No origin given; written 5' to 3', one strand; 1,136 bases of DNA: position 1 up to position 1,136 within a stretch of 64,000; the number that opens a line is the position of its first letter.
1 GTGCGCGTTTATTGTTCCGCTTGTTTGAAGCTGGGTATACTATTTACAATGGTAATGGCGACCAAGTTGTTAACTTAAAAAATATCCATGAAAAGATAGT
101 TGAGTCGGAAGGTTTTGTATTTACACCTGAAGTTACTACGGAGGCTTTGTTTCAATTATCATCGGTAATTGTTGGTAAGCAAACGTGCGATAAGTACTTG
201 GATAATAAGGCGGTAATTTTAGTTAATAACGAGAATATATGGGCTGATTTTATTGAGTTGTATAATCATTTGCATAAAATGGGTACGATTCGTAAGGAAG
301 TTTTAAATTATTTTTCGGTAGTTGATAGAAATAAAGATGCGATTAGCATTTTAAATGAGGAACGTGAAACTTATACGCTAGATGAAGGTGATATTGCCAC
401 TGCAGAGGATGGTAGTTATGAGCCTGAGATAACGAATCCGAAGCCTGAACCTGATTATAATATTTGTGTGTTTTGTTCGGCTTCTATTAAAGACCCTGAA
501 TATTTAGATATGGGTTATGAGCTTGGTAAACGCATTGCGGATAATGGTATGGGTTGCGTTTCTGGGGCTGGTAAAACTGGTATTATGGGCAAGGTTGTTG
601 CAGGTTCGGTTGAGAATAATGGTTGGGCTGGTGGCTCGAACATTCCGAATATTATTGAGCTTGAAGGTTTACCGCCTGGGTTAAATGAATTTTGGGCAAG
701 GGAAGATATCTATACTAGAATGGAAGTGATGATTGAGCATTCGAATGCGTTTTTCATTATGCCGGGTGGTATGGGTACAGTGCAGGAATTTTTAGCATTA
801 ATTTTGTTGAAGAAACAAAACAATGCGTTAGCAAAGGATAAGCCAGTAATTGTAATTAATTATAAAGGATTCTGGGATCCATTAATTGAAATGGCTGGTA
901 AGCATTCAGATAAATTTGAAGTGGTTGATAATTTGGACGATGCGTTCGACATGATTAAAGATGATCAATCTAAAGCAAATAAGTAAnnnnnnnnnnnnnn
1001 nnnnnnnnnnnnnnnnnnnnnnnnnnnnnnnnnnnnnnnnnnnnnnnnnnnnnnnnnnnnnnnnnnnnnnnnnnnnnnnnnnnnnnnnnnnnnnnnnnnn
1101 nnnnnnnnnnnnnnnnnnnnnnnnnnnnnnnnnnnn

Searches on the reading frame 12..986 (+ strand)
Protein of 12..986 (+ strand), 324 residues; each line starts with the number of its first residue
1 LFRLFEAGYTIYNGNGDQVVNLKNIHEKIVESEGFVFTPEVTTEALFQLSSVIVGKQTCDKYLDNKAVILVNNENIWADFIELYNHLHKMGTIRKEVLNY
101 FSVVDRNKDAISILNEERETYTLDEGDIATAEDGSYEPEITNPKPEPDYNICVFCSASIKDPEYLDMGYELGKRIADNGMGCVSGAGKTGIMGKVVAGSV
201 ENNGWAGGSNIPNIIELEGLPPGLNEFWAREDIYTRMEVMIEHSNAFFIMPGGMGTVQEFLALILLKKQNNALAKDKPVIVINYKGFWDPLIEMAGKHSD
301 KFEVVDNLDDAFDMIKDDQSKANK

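Call 70: search_protein_families(library=pfam, proteins=[window:12-986:+], max_evalue=0.001)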
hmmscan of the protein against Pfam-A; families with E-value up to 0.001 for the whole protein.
window:12-986:+ (324 aa): 2 families
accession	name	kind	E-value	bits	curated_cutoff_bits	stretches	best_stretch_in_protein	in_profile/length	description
PF03641.19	Lysine_decarbox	-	2.7e-25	89.5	27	1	192-301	1-107/131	Possible lysine decarboxylase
PF18306.6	LDcluster4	-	3.5e-09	36.9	26.3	1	149-301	2-140/151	SLOG cluster4 family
